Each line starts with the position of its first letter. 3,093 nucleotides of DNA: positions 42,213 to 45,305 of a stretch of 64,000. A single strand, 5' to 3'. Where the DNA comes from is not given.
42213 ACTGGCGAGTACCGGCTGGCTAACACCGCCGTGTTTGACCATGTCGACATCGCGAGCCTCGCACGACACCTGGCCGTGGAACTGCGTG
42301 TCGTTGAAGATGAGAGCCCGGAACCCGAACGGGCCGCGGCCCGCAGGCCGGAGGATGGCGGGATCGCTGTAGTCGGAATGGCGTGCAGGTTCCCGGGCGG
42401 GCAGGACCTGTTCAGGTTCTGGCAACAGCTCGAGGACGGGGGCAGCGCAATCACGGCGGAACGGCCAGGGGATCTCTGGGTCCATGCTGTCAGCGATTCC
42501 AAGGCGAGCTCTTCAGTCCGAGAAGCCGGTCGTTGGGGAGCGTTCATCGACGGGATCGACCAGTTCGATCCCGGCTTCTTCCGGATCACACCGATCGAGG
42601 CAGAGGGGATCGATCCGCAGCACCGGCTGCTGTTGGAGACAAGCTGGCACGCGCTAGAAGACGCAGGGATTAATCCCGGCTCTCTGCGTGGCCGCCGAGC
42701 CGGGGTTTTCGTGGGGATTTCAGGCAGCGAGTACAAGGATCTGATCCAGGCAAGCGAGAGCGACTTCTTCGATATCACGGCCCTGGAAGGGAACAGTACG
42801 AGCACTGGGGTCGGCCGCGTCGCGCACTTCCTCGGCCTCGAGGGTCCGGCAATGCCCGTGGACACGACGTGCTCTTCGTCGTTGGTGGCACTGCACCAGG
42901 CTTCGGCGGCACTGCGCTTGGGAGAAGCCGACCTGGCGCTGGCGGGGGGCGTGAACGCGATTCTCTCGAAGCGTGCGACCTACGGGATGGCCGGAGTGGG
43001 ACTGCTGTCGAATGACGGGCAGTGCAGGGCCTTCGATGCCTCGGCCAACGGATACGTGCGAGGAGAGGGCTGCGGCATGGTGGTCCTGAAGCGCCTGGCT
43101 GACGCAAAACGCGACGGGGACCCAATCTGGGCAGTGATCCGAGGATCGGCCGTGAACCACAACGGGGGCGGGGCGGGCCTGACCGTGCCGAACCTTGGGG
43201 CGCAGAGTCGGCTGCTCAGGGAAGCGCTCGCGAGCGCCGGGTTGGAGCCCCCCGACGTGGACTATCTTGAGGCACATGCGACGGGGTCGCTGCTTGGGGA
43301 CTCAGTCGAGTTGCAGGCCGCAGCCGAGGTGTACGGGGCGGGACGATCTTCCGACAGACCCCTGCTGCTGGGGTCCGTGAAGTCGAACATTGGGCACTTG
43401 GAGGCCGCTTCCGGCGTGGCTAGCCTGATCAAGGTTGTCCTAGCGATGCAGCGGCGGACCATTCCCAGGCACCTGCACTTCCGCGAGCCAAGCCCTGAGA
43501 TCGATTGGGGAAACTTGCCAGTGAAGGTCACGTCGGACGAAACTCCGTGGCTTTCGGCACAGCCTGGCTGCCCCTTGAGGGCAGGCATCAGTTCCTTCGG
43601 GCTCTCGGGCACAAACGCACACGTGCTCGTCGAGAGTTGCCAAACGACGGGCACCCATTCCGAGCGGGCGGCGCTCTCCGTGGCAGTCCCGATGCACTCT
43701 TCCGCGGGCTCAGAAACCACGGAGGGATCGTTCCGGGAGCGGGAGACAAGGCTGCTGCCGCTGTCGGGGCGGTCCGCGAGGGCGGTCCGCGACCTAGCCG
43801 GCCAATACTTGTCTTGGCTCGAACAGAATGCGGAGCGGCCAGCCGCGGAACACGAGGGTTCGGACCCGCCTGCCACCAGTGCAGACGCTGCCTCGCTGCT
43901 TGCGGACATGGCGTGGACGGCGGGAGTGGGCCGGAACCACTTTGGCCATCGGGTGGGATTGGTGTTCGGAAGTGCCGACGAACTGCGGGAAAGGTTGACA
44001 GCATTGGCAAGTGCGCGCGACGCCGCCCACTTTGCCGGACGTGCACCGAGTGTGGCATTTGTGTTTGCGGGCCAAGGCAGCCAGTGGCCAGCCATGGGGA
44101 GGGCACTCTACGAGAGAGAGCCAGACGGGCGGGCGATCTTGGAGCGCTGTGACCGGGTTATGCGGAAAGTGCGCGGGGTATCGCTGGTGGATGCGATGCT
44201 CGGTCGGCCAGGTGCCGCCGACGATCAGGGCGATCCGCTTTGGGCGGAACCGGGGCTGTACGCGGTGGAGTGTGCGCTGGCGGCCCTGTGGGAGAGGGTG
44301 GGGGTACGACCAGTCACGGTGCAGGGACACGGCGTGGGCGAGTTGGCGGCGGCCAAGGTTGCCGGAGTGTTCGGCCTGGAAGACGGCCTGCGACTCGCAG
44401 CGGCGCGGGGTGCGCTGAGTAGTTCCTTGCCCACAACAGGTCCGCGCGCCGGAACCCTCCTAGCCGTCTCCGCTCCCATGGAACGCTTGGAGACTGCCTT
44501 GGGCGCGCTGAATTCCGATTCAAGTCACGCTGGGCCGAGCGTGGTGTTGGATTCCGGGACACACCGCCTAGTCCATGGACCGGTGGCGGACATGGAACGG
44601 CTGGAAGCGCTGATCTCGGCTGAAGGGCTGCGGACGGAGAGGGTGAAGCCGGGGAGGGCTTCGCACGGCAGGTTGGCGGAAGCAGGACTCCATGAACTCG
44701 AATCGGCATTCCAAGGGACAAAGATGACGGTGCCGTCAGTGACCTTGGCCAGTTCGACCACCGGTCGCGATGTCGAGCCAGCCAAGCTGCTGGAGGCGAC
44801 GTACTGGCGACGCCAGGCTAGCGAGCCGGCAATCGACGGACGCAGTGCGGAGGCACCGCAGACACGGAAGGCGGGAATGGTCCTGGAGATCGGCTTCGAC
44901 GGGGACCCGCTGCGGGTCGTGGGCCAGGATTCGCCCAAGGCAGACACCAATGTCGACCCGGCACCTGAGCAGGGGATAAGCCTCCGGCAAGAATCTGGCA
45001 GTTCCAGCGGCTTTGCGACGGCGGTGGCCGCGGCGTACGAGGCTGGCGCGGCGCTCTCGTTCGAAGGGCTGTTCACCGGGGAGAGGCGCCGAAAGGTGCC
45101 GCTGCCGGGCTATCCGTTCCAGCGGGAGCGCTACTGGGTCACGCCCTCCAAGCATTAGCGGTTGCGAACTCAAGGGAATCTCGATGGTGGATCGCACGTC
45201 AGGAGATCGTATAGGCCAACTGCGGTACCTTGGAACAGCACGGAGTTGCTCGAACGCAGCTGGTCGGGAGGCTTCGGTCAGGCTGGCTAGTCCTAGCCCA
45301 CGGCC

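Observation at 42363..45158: Assembly line ends in KS-AT0 with no carrier protein and no release domain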

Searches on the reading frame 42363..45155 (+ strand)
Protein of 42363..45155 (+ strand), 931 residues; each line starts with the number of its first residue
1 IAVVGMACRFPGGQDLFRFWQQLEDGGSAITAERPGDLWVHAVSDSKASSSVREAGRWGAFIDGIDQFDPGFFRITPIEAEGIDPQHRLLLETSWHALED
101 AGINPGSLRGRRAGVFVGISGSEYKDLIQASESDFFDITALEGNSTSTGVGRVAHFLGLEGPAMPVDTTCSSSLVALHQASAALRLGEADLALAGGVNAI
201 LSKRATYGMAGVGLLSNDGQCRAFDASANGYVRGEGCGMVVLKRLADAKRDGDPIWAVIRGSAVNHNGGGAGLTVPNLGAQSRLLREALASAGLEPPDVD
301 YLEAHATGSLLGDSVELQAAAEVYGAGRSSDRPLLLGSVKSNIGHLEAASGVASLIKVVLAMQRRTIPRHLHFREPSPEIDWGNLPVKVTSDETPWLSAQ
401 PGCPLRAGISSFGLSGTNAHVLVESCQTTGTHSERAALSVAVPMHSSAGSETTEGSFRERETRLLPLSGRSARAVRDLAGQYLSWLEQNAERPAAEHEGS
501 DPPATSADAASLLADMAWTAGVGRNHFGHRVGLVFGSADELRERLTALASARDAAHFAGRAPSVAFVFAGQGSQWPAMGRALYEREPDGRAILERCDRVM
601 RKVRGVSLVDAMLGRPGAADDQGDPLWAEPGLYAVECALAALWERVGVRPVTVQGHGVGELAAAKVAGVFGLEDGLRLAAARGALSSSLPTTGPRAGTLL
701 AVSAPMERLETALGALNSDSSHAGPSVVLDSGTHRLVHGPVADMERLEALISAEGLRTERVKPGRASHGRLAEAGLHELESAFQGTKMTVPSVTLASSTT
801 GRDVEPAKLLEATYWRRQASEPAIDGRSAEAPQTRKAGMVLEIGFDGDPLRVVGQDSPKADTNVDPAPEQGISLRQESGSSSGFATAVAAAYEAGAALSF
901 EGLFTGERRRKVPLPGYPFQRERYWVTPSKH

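Call 5: search_protein_families(library=pfam, proteins=[window:42363-45155:+], max_evalue=0.01)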
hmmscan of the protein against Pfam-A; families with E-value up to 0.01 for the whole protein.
window:42363-45155:+ (931 aa): 7 families
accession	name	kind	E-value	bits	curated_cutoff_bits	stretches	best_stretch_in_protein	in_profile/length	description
PF00109.32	ketoacyl-synt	-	4.6e-84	282.4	20.8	1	1-248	4-252/252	Beta-ketoacyl synthase, N-terminal domain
PF02801.28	Ketoacyl-synt_C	-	1.9e-39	134.8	20.8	1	257-373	2-118/119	Beta-ketoacyl synthase, C-terminal domain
PF00698.26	Acyl_transf_1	-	2.4e-36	126.3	32.7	1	566-823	2-245/319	Acyl transferase domain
PF16197.11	KAsynt_C_assoc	-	1.9e-12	48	33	1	376-492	1-89/111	Ketoacyl-synthetase C-terminal extension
PF22621.2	CurL-like_PKS_C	-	6.7e-12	45.6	27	1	512-545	31-64/64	CurL-like, PKS C-terminal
PF22336.2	RhiE-like_linker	-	4.7e-07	30.1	27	1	467-551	2-66/67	RhiE-like, KS-MAT linker domain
PF00108.29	Thiolase_N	-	1.1e-05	25.4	26.4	1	152-199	65-114/260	Thiolase, N-terminal domain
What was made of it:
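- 42363..43652 (+): Terminal ketosynthase. Cys10394 (TGC at 42870), His in EAHATGS (43269-43289), Lys and His in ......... (NIGHLEA at 43386-43406). It carries the class signature NHNG in place of NQDG (43155-43172). Pfam E 4.6e-84 and 1.9e-39 (call 5).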

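Call 12: find_related_loci(query=window:42363-45155:+, collection=genome_contigs, flank=10000)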
Query window:42363-45155:+ (931 aa) in genome_contigs; peptide patterns used: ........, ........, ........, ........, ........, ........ (x = any residue, [..] = any of these).
321 stretches matched a pattern; 265 encode a relative of the query (tblastn E <= 1e-3); the best 80 are kept; 76 distinct loci.
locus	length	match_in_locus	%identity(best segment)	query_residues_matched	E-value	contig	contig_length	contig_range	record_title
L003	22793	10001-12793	100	1-931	0e+0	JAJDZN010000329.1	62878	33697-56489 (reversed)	MAG: Bryobacterales bacterium isolate jk18x40bins.51 k141_307265, whole genome shotgun sequence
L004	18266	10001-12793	99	1-931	0e+0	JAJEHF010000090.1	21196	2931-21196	MAG: Bryobacterales bacterium isolate p16x60bins.27 k141_477677, whole genome shotgun sequence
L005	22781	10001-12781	49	1-930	0e+0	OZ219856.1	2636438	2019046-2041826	MAG: Alphaproteobacteria bacterium isolate d3d0b66b-18c7-443e-bf48-04344bd14b82 genome assembly, chromosome: 1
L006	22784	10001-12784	48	1-931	0e+0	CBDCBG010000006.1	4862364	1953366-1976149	MAG: Paracoccaceae bacterium isolate 5812eaf6-6c27-420f-b7fa-a4b7e87638f2 genome assembly, contig: contig_5, whole genom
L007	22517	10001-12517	39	1-930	2e-178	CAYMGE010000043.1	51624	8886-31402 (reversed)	MAG TPA_asm: uncultured Ardenticatenaceae bacterium isolate SRP334346_co1_90 genome assembly, contig: NODE_746_length_51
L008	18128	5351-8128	46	1-930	0e+0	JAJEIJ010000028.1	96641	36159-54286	MAG: Acidimicrobiia bacterium isolate p16x65bins.37 k141_902106, whole genome shotgun sequence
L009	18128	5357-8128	46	1-930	0e+0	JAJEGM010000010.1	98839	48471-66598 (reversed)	MAG: Acidimicrobiia bacterium isolate p16x57bins.12 k141_78204, whole genome shotgun sequence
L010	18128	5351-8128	46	1-930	0e+0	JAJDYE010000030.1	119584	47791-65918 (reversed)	MAG: Acidimicrobiia bacterium isolate jk18x27bins.72 k141_337662, whole genome shotgun sequence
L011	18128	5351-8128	45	1-930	0e+0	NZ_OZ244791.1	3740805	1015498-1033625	MAG: Candidatus Poriferisocius sp. isolate cde17ac8-0948-4364-bd42-6cfd40f4f062 chromosome 1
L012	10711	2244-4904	38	1-925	3e-160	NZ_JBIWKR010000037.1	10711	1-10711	Streptomyces sp. NPDC102402 NPDC102402_410_D10.ctg-0037, whole genome shotgun sequence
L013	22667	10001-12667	39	1-931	1e-158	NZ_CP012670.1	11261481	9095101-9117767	Sorangium cellulosum strain So ceGT47 chromosome, complete genome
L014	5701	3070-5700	39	1-924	7e-160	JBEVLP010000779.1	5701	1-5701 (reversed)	MAG: Cystobacter sp. isolate T4R2UO_autometa_bin_0001 T4R2UO_autometa_bin_0001_k133_916025, whole genome shotgun sequenc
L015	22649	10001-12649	38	1-931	3e-155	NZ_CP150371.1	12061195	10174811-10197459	Sorangium sp. So ce176 chromosome, complete genome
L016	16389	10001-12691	39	1-925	4e-168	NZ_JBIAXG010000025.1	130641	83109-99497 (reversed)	Streptomyces sp. NPDC001292 NPDC001292_68_E4.ctg-0025, whole genome shotgun sequence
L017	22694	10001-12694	39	1-926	4e-154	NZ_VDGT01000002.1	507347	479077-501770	Streptomyces sedi strain JCM 16909 NODE_2_length_507347_cov_51.970445, whole genome shotgun sequence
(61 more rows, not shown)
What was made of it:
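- On Sup-type PKS (SupA group): The source is a Bryobacterales MAG (call 12). Relatives include 'Candidatus Poriferisocius' (call 12).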

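Call 22: search_protein_families(library=pfam, proteins=[L005:9746-17701:+, L005:17702-20275:+, L006:17660-20242:+, L005:20334-21356:-, L005:20610-21626:+, L006:20298-21203:-, L005:7803-9464:-, L005:5993-7429:+], max_evalue=0.001)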
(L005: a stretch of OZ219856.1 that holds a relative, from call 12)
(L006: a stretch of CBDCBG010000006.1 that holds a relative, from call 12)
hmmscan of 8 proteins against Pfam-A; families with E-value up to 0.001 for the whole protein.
L005:9746-17701:+ (2652 aa): 21 families
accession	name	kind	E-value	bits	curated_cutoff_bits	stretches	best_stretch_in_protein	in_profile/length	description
PF00109.32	ketoacyl-synt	-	2.8e-79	266.7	20.8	1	85-336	3-252/252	Beta-ketoacyl synthase, N-terminal domain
PF08659.16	KR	-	1.6e-61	207.8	22.6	1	2286-2463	2-180/180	KR domain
PF00698.26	Acyl_transf_1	-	3.7e-61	207.8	32.7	1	646-954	2-300/319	Acyl transferase domain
PF02801.28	Ketoacyl-synt_C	-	1.6e-44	151.2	20.8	1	345-461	2-118/119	Beta-ketoacyl synthase, C-terminal domain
PF13602.12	ADH_zinc_N_2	-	6.8e-27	95.5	27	1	2133-2270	1-133/134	Zinc-binding dehydrogenase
PF14765.12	PS-DH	-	1.9e-25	89.8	23.7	1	1165-1321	12-164/166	Polyketide synthase dehydratase N-terminal domain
PF00107.32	ADH_zinc_N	-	1.4e-18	67.5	31.8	1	2102-2190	1-90/129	Zinc-binding dehydrogenase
PF08242.18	Methyltransf_12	-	6e-17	62.6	30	1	1555-1656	1-98/98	Methyltransferase domain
PF21089.3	PKS_DH_N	-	1.6e-14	54.1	27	1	1020-1099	1-82/103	Polyketide synthase dehydratase domain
PF22621.2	CurL-like_PKS_C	-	1.8e-13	50.7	27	1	560-626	2-64/64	CurL-like, PKS C-terminal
PF00106.31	adh_short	-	5e-13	49.4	26.6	1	2287-2444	3-161/195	short chain dehydrogenase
PF00550.31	PP-binding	-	7.3e-12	45.8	20.8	1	2567-2632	3-67/67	Phosphopantetheine attachment site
PF16197.11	KAsynt_C_assoc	-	8e-12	46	33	1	464-586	1-88/111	Ketoacyl-synthetase C-terminal extension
PF13489.12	Methyltransf_23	-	3.5e-11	43.6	27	1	1529-1709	3-162/164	Methyltransferase domain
PF13649.12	Methyltransf_25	-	7.7e-11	43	27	1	1554-1654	1-97/97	Methyltransferase domain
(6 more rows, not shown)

L005:17702-20275:+ (858 aa): 6 families
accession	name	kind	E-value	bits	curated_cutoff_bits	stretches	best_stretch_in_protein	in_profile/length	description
PF00109.32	ketoacyl-synt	-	1.1e-75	255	20.8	1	21-263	3-252/252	Beta-ketoacyl synthase, N-terminal domain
PF02801.28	Ketoacyl-synt_C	-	4.7e-42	143.2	20.8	1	272-388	2-118/119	Beta-ketoacyl synthase, C-terminal domain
PF00698.26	Acyl_transf_1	-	2.4e-28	100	32.7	1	580-695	2-115/319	Acyl transferase domain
PF16197.11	KAsynt_C_assoc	-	2.7e-11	44.3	33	1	391-513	1-87/111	Ketoacyl-synthetase C-terminal extension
PF22621.2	CurL-like_PKS_C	-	1.7e-10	41.2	27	1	488-560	2-64/64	CurL-like, PKS C-terminal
PF22336.2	RhiE-like_linker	-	1.9e-07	31.4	27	1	491-565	2-65/67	RhiE-like, KS-MAT linker domain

L006:17660-20242:+ (861 aa): 7 families
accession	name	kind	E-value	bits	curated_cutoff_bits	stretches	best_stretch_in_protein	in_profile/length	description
PF00109.32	ketoacyl-synt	-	7.7e-76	255.5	20.8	1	26-268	3-252/252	Beta-ketoacyl synthase, N-terminal domain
PF02801.28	Ketoacyl-synt_C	-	3.4e-41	140.4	20.8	1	277-393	2-118/119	Beta-ketoacyl synthase, C-terminal domain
PF00698.26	Acyl_transf_1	-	2.3e-13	50.8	32.7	1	583-696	2-113/319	Acyl transferase domain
PF16197.11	KAsynt_C_assoc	-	2.9e-10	41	33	1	396-516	1-87/111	Ketoacyl-synthetase C-terminal extension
PF22621.2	CurL-like_PKS_C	-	1.1e-09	38.5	27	1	491-563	2-64/64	CurL-like, PKS C-terminal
PF22336.2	RhiE-like_linker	-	8.8e-07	29.3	27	1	494-569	2-66/67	RhiE-like, KS-MAT linker domain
PF00108.29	Thiolase_N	-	0.00039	20.3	26.4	0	181-219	76-114/260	Thiolase, N-terminal domain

L005:20334-21356:- (341 aa): 2 families
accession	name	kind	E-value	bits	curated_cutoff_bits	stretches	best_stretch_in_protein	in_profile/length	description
PF12697.13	Abhydrolase_6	-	4.7e-13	50.7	26.3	1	81-329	1-216/217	Alpha/beta hydrolase family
PF00561.26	Abhydrolase_1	-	0.00043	20.5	25.8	1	79-142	1-66/245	alpha/beta hydrolase fold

L005:20610-21626:+ (339 aa): 0 families

L006:20298-21203:- (302 aa): 2 families
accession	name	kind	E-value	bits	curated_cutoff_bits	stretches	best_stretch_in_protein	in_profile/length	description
PF12697.13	Abhydrolase_6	-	1.5e-12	49.1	26.3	1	42-290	1-216/217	Alpha/beta hydrolase family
PF12146.15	Hydrolase_4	-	0.00049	19.9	27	1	41-142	6-111/239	Serine aminopeptidase, S33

L005:7803-9464:- (554 aa): 3 families
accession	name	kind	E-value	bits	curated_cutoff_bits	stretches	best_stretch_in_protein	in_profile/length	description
PF02775.26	TPP_enzyme_C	-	4.2e-29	101.7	21.9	1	403-548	11-151/151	Thiamine pyrophosphate enzyme, C-terminal TPP binding domain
PF02776.23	TPP_enzyme_N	-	1.9e-28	99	26.8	1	1-107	1-107/119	Thiamine pyrophosphate enzyme, N-terminal TPP binding domain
PF00205.28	TPP_enzyme_M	-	2.4e-17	63.4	30.4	1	189-323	2-136/137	Thiamine pyrophosphate enzyme, central domain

L005:5993-7429:+ (479 aa): 2 families
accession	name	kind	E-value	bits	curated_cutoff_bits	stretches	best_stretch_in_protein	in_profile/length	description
PF00848.25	Ring_hydroxyl_A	-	1.4e-24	87.6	24.9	1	265-473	1-206/208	Ring hydroxylating alpha subunit (catalytic domain)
PF00355.32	Rieske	-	1.8e-15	57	20.3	1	128-218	2-87/88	Rieske [2Fe-2S] domain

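Call 69: search_protein_families(library=ncbifam, proteins=[window:42363-45155:+, L008:14987-15223:+], max_evalue=0.001)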
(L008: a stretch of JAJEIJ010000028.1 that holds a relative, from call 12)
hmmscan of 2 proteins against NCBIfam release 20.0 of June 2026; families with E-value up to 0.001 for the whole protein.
window:42363-45155:+ (931 aa): 32 families (the best 25 are shown)
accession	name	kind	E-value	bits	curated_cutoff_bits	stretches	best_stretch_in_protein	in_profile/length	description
NF045894.1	PKS_plus_SDR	equivalog_domain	2.1e-250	834.3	1740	1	1-929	3-880/1515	type I polyketide synthase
NF040607.1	mycolic_Pks13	equivalog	6.4e-177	590.7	2100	1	1-927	103-1019/1680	polyketide synthase Pks13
NF041183.1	Pks2_ls1_myc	equivalog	7.2e-148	494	2400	1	1-920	4-873/2086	sulfolipid-1 biosynthesis phthioceranic/hydroxyphthioceranic acid synthase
TIGR02813.1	omega_3_PfaA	subfamily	8.1e-72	241.7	1010.1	3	150-431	186-467/2582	polyketide-type polyunsaturated fatty acid synthase PfaA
TIGR03150.1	fabF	equivalog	6.5e-40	137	493.75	1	2-390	4-383/407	beta-ketoacyl-ACP synthase II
NF005589.0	PRK07314.1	subfamily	7e-38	130.5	387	1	3-423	8-409/413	beta-ketoacyl-ACP synthase II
NF053555.1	prodigi_MBC_PigJ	equivalog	2.1e-36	125.5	900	1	152-424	495-757/759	prodigiosin MBC biosynthesis protein PigJ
NF005490.0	PRK07103.1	equivalog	1.2e-35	123.4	445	1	86-376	82-374/414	polyketide beta-ketoacyl:acyl carrier protein synthase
NF058662.1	cispenta_AmcF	equivalog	1.3e-35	123.1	325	1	84-381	59-335/369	cispentacin biosynthesis acyltransferase subunit AmcF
NF004970.0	PRK06333.1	subfamily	1.4e-34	119.7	525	1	149-424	152-420/424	beta-ketoacyl-ACP synthase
NF006618.0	PRK09185.1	subfamily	5.5e-27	94.8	407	1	139-383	130-360/394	beta-ketoacyl-ACP synthase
NF005916.1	PRK07910.1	equivalog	7.5e-27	94.3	560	1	164-382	166-384/418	KasA/KasB family beta-ketoacyl-ACP synthase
NF006587.0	PRK09116.1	equivalog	1.2e-26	93.4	470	1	94-378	81-368/408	beta-ketoacyl-ACP synthase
NF006274.0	PRK08439.1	equivalog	6.6e-25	87.7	621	1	151-394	143-384/406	beta-ketoacyl-ACP synthase II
NF037941.1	PKS_NbtC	equivalog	7.1e-25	87.1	1150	1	512-702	43-229/1027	nocobactin polyketide synthase NbtC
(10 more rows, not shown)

L008:14987-15223:+ (79 aa): 4 families
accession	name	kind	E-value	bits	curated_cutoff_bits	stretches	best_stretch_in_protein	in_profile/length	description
TIGR00517.1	acyl_carrier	equivalog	9.2e-07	28.7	70.45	1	2-78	2-75/77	acyl carrier protein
NF002149.0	PRK00982.1-3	equivalog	3.8e-06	26.7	106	1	1-77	1-74/78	acyl carrier protein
NF002148.0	PRK00982.1-2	subfamily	1.1e-05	25.2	71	1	2-78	3-76/79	acyl carrier protein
NF002151.0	PRK00982.1-5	equivalog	6.6e-05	23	92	1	1-78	1-75/78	acyl carrier protein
